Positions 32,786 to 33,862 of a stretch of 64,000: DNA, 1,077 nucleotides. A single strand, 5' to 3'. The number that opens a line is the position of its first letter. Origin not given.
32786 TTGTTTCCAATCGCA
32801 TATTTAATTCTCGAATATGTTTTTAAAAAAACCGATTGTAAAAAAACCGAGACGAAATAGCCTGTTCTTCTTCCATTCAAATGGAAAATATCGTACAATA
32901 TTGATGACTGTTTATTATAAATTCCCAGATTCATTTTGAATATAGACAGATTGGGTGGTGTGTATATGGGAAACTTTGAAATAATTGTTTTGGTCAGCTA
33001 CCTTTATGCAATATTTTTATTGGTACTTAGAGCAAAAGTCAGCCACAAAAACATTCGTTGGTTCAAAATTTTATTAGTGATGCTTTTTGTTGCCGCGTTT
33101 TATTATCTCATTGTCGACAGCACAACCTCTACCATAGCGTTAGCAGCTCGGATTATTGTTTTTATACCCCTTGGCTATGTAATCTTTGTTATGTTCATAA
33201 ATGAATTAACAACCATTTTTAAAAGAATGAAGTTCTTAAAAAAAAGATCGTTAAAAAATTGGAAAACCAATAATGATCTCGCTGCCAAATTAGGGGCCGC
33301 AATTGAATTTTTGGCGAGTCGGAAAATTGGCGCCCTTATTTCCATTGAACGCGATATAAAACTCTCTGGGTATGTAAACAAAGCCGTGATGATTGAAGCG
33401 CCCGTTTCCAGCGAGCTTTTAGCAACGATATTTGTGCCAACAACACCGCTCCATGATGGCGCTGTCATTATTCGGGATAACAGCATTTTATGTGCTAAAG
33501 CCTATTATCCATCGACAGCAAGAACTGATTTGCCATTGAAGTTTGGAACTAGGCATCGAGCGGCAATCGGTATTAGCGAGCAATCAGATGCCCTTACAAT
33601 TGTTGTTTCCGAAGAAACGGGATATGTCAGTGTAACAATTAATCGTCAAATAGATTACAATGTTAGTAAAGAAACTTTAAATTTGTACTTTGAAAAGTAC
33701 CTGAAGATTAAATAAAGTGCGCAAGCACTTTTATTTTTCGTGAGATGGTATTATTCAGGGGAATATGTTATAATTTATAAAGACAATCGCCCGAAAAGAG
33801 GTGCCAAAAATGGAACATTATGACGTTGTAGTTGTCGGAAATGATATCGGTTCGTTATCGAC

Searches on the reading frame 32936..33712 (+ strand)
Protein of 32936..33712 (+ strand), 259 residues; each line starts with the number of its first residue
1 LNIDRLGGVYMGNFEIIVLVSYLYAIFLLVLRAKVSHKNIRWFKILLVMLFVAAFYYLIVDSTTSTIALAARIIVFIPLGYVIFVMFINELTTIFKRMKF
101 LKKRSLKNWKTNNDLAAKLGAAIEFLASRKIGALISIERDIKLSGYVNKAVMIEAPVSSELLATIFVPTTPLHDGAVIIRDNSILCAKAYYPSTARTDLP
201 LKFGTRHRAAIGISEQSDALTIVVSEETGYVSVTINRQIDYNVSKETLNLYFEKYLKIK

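Call 3: search_protein_families(library=pfam, proteins=[window:32936-33712:+], max_evalue=1)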
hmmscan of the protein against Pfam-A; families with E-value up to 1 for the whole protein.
window:32936-33712:+ (259 aa): 1 family
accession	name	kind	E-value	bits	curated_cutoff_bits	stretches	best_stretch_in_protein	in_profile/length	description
PF02457.21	DAC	-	5.2e-38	129.7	27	1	122-237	3-117/119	DisA bacterial checkpoint controller nucleotide-binding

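Call 4: search_protein_families(library=ncbifam, proteins=[window:32936-33712:+], max_evalue=1)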
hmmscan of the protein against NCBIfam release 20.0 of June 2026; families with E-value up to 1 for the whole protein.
window:32936-33712:+ (259 aa): 7 families
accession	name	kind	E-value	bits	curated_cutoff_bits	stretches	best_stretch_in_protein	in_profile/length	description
TIGR00159.1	TIGR00159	equivalog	2.5e-52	177.7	188.8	1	17-248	14-242/254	diadenylate cyclase CdaA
NF038328.1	c-di-AMP_CdaS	exception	2.6e-40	138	225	1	117-238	65-186/191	sporulation-specific diadenylate cyclase CdaS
NF038327.1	c-di-AMP_CdaM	exception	2.5e-36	125.1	225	1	71-254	9-188/196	diadenylate cyclase CdaM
NF041371.1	Diadnylcyc_Halo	equivalog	3.5e-07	29.8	430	1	174-233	194-255/270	diadenylate cyclase DacZ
NF010009.0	PRK13482.1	equivalog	1.6e-05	24.3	201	1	119-237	22-136/357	DNA integrity scanning diadenylate cyclase DisA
NF046000.1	MAG1210_fam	subfamily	0.026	13.2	275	1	36-119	61-145/550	MAG1210 family protein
NF058609.1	RiPP_HExxH_LiaK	equivalog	0.027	14.1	225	1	30-104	46-119/246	YydH/LiaK family epipeptide maturation metalloprotease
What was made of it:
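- Checked: (iii) All Pfam and NCBIfam hits of the window protein itself are below the curated thresholds (calls 3, 4).
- Tried and rejected: (2) Direct Pfam/NCBIfam assignment of the window protein: only sub-threshold hits (calls 3, 4).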
